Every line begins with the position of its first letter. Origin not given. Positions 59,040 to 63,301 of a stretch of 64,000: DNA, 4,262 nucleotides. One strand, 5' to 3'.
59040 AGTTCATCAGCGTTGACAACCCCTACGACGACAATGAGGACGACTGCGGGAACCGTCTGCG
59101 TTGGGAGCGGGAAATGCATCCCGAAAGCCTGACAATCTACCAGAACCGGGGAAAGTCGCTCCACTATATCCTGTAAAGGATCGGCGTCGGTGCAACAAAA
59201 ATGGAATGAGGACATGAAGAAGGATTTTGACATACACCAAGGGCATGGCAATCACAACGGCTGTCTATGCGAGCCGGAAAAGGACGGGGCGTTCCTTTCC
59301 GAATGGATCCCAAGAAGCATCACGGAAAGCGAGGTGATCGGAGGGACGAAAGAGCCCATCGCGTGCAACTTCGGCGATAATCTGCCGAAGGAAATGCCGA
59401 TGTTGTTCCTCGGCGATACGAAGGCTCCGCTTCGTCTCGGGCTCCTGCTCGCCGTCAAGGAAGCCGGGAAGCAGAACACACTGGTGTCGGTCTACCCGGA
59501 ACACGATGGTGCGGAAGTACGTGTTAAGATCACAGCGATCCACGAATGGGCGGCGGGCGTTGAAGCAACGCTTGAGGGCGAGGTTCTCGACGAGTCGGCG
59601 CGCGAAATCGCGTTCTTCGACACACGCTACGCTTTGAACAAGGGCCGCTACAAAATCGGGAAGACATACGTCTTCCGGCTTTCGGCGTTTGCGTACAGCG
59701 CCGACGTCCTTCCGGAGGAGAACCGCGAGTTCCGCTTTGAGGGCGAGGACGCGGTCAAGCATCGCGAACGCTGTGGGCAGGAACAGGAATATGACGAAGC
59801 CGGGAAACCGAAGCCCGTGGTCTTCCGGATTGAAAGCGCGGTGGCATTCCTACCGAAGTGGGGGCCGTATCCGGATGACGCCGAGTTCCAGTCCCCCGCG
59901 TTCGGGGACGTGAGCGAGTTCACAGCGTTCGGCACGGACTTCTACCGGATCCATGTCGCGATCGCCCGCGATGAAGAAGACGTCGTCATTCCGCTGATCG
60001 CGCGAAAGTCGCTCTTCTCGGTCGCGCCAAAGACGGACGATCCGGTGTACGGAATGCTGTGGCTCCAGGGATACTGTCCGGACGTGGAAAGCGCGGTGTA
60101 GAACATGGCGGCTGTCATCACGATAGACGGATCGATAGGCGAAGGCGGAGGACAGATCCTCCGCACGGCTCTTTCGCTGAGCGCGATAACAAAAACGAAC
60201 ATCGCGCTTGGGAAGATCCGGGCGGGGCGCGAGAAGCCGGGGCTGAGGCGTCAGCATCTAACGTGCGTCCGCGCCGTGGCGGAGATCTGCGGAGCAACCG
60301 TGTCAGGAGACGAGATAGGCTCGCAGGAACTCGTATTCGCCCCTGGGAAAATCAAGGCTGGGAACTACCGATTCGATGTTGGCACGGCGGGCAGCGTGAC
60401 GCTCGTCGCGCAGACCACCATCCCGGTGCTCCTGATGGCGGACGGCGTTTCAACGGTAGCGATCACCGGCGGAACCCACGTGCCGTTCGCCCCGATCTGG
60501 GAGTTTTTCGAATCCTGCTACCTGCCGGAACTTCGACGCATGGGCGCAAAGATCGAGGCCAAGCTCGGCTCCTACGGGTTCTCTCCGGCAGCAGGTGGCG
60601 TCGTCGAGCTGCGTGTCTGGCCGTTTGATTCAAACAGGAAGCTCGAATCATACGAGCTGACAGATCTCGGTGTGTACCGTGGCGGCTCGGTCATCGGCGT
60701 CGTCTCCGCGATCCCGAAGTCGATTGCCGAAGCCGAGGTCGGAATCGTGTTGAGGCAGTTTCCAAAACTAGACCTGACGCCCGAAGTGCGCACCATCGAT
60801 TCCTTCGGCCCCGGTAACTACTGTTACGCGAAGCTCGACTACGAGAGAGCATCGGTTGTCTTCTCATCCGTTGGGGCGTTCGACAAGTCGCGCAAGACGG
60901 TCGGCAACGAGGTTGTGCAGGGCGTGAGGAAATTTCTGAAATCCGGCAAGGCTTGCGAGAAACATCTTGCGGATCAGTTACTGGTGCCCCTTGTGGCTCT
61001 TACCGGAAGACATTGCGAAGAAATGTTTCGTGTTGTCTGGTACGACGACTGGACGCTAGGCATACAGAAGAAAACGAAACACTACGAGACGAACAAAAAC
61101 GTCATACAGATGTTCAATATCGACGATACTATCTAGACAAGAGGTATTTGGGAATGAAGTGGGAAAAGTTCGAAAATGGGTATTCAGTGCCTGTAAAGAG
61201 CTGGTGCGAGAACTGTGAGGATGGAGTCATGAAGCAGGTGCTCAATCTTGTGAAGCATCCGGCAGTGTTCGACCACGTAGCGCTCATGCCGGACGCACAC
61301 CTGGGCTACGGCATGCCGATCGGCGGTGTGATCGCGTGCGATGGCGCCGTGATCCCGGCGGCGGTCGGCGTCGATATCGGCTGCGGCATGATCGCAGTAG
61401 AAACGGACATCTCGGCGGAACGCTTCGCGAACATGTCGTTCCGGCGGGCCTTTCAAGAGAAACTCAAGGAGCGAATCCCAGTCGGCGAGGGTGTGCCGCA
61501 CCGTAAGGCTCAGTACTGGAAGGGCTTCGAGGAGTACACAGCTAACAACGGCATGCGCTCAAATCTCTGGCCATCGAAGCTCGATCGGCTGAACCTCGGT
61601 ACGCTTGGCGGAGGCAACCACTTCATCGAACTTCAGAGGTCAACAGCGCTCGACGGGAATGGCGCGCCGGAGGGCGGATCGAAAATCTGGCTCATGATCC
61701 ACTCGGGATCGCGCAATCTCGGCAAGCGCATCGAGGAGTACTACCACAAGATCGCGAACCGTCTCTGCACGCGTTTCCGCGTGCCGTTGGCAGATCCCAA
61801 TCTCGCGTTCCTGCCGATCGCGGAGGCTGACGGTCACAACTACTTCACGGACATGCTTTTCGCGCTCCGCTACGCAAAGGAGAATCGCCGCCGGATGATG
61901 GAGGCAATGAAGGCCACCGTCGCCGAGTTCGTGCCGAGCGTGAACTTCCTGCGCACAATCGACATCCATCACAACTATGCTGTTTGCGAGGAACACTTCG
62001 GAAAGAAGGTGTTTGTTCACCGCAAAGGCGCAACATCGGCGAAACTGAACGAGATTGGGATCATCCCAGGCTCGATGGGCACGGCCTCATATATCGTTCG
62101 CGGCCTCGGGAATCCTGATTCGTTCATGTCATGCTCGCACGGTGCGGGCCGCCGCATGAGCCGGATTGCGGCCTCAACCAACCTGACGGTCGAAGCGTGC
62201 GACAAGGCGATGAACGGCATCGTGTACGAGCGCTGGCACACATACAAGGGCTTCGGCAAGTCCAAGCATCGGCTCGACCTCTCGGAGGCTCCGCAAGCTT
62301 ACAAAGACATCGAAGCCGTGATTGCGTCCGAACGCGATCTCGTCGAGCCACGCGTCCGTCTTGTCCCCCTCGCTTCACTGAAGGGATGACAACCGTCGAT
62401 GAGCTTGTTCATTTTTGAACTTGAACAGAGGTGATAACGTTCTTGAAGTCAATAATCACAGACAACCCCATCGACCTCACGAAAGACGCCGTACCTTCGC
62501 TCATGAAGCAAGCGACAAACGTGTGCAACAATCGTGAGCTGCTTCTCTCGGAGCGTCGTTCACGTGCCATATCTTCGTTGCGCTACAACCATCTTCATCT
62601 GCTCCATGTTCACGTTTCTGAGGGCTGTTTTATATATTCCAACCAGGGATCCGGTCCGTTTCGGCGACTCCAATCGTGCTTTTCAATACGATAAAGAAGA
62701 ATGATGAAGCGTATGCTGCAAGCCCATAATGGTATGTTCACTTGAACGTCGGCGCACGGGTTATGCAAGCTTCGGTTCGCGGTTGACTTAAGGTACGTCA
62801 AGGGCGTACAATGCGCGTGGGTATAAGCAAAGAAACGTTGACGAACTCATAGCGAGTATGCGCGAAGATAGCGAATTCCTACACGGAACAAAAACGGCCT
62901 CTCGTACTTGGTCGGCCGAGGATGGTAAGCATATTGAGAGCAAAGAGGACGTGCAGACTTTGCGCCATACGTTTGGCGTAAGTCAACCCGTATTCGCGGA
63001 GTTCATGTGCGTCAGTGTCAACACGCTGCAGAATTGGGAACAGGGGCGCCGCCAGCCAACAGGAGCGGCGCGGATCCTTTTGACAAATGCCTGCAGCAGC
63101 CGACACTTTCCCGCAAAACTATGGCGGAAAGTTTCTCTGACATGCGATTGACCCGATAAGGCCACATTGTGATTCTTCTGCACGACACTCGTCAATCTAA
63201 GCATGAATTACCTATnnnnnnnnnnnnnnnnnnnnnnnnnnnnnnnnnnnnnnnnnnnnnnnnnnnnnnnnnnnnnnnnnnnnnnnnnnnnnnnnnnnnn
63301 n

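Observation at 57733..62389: RtcR/sigma54-controlled RNA-repair operon carrying two extra uncharacterised components: a classic-clade AAA+ ATPase and a 303-aa unknown protein ahead of RtcA-RtcB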

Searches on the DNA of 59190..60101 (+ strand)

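Call 57: search_rna_families(sources=[L007, L008, L022, L023, L025, L026, L029, L042, L028, L024], threshold=evalue, max_evalue=10)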
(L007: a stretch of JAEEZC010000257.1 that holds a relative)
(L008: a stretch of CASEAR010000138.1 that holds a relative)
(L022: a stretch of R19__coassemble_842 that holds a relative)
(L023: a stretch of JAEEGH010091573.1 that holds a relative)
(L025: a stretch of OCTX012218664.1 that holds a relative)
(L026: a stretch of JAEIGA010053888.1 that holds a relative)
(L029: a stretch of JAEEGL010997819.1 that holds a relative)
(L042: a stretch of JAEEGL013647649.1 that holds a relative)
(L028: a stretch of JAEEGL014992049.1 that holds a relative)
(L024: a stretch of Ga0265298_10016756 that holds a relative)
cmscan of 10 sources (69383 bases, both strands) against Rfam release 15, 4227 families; matches with E-value up to 10: 10.
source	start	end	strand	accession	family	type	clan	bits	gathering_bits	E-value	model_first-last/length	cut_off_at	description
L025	1786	1853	+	RF00005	tRNA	Gene; tRNA;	CL00001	50.1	29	1e-07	1-71/71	no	tRNA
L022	8429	8535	+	RF01725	SAM-I-IV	Cis-reg; riboswitch;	CL00012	48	41.1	0.0001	1-99/99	no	SAM-I/IV (S-adenosyl methionine) riboswitch aptamer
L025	2595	2672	+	RF00005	tRNA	Gene; tRNA;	CL00001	45.7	29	1.6e-06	1-71/71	no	tRNA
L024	5992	6069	+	RF00005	tRNA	Gene; tRNA;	CL00001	45.7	29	1.6e-06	1-71/71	no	tRNA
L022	3859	3932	+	RF00005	tRNA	Gene; tRNA;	CL00001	44.4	29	3.8e-06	1-71/71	no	tRNA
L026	1800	1868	+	RF00005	tRNA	Gene; tRNA;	CL00001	39.8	29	7e-05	1-71/71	no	tRNA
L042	1426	1494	+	RF01852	tRNA-Sec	Gene; tRNA;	CL00001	35.8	47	0.0023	1-91/91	no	Selenocysteine transfer RNA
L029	1208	1262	+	RF00005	tRNA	Gene; tRNA;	CL00001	30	29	0.035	7-64/71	no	tRNA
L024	3257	3326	+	RF00202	snoR66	Gene; snRNA; snoRNA; CD-box;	-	22.7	43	3.9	1-76/76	no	Small nucleolar RNA R66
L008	10982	11075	+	RF02166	PVT1_3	Gene; lncRNA;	-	19.3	45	1.3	1-95/95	no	Pvt1 oncogene conserved region 3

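Call 69: search_rna_families(sources=[L009, L013, L027, L030, L043, L046, L055], threshold=evalue, max_evalue=10)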
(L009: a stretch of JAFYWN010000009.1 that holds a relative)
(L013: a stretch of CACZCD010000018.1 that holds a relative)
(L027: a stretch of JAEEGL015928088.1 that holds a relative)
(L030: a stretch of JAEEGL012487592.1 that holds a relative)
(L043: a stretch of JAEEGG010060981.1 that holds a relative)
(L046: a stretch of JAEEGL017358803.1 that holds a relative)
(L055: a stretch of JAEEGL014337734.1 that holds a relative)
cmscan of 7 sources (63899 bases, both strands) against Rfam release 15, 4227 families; matches with E-value up to 10: 10.
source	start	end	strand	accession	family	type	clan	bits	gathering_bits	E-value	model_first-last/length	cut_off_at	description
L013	6708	6779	+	RF00005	tRNA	Gene; tRNA;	CL00001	54.9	29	4.6e-09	1-71/71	no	tRNA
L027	6341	6412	+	RF00005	tRNA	Gene; tRNA;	CL00001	54.9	29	4.6e-09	1-71/71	no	tRNA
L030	2192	2259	+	RF00005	tRNA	Gene; tRNA;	CL00001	52.8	29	1.7e-08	1-71/71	no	tRNA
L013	5905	5974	+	RF00005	tRNA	Gene; tRNA;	CL00001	48.9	29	2e-07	1-71/71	no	tRNA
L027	5538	5607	+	RF00005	tRNA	Gene; tRNA;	CL00001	48.9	29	2e-07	1-71/71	no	tRNA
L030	5076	5143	+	RF00005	tRNA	Gene; tRNA;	CL00001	37.6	29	0.00026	1-71/71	no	tRNA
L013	5905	5975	-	RF04354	Plastid-ycf2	Cis-reg;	-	21.5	65.7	7.6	1-75/75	no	Plastid-ycf2 5UTR RNA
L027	5538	5608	-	RF04354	Plastid-ycf2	Cis-reg;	-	21.5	65.7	7.6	1-75/75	no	Plastid-ycf2 5UTR RNA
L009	1519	1652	-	RF00166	PrrB_RsmZ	Gene; sRNA;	CL00106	21.2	44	1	1-133/133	no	PrrB/RsmZ RNA family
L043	1669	1705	+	RF03050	RAGATH-25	Gene; sRNA;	-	18.2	49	7.5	1-50/50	no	RAGATH-25 RNA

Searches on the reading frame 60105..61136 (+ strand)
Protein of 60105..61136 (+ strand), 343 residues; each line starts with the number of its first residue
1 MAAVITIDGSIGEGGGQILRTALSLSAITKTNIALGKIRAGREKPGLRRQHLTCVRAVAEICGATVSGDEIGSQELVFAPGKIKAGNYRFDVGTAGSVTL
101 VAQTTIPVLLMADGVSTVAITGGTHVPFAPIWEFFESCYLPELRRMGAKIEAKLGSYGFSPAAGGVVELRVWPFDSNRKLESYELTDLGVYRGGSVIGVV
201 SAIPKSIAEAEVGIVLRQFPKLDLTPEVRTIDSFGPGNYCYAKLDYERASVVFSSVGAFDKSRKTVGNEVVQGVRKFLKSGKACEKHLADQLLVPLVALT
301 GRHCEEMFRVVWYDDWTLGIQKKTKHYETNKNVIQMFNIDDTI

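Call 4: search_protein_families(library=pfam, proteins=[window:60105-61136:+], max_evalue=0.01)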
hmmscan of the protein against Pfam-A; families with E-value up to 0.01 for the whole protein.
window:60105-61136:+ (343 aa): 1 family
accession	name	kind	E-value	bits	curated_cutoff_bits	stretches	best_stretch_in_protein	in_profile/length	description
PF01137.26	RTC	-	2.2e-66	223.7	27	1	11-337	1-214/221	RNA 3'-terminal phosphate cyclase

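Call 5: search_protein_families(library=ncbifam, proteins=[window:60105-61136:+], max_evalue=0.1)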
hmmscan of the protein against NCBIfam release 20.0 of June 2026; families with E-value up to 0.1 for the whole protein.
window:60105-61136:+ (343 aa): 4 families
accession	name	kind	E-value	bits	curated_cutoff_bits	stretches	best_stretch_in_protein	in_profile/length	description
NF003246.0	PRK04204.1-2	equivalog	4.4e-98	328.6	352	1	4-337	3-319/342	RNA 3'-terminal phosphate cyclase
TIGR03399.1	RNA_3prim_cycl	equivalog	1.3e-89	300.6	250.05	1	5-337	1-320/326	RNA 3'-terminal phosphate cyclase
NF003247.0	PRK04204.1-3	equivalog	3.6e-67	227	333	1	1-301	1-296/338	RNA 3'-terminal phosphate cyclase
TIGR03400.1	18S_RNA_Rcl1p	equivalog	2e-12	46.7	227.95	1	15-211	5-205/360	18S rRNA biogenesis protein RCL1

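Call 6: search_protein_families(library=padloc, proteins=[window:60105-61136:+], max_evalue=0.1)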
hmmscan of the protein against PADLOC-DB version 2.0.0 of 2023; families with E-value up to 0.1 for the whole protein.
window:60105-61136:+ (343 aa): 1 family
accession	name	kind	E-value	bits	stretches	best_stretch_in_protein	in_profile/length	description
PDLC00728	Effector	-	0.046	10.7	0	264-317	343-394/432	TIR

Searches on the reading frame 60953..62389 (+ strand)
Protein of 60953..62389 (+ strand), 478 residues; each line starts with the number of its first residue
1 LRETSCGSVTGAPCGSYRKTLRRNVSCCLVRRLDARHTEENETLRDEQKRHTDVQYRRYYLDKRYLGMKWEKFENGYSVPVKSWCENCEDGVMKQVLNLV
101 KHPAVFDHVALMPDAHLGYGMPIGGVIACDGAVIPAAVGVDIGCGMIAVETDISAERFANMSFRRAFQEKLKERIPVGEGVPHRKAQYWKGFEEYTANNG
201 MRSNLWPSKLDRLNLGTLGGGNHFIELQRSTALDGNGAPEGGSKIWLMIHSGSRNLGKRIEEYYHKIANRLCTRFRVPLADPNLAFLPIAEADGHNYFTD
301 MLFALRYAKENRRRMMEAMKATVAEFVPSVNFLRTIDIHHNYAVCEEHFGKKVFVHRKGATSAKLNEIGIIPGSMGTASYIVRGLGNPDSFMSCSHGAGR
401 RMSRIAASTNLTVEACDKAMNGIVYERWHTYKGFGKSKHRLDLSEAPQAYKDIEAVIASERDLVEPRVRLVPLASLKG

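Call 4: search_protein_families(library=pfam, proteins=[window:60953-62389:+], max_evalue=0.01)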
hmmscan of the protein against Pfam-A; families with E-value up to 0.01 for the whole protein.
window:60953-62389:+ (478 aa): 1 family
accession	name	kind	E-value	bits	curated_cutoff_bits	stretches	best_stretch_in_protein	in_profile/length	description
PF01139.22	RtcB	-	4e-104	349.6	27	1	95-478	1-426/426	tRNA-splicing ligase RtcB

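Call 5: search_protein_families(library=ncbifam, proteins=[window:61154-62389:+], max_evalue=0.1)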
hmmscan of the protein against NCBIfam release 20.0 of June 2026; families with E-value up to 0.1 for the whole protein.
window:61154-62389:+ (411 aa): 5 families
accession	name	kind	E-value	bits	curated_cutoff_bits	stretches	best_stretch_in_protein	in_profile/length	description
NF052663.1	RtcB_rel_intein2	exception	5e-76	256.8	1050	2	77-399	311-614/626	intein-containing RctB family protein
NF007153.0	PRK09588.1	equivalog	1.8e-51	175.3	407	1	21-410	22-372/379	RNA ligase RtcB family protein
NF038162.1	RtcB_rel_intein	exception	3.4e-44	151.1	1150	2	145-392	673-940/961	intein-containing RtcB family protein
TIGR03073.1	release_rtcB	hypoth_equivalog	7.7e-44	150.2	271.8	1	21-397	11-348/356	RNA ligase RtcB family protein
TIGR03450.1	mycothiol_INO1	equivalog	0.056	12.6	638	1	336-378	65-109/355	inositol-3-phosphate synthase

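Call 6: search_protein_families(library=padloc, proteins=[window:61154-62389:+], max_evalue=0.1)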
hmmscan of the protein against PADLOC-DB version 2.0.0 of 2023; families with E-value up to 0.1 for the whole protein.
window:61154-62389:+ (411 aa): 0 families

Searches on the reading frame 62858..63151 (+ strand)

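Call 4: search_protein_families(library=pfam, proteins=[window:62858-63151:+], max_evalue=0.01)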
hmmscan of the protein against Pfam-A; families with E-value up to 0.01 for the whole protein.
window:62858-63151:+ (97 aa): 2 families
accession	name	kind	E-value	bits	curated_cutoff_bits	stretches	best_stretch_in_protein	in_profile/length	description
PF13560.12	HTH_31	-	1.3e-05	25.8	27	1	34-71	8-46/64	Helix-turn-helix domain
PF01381.28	HTH_3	-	0.00028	21.3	23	1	40-69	9-38/55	Helix-turn-helix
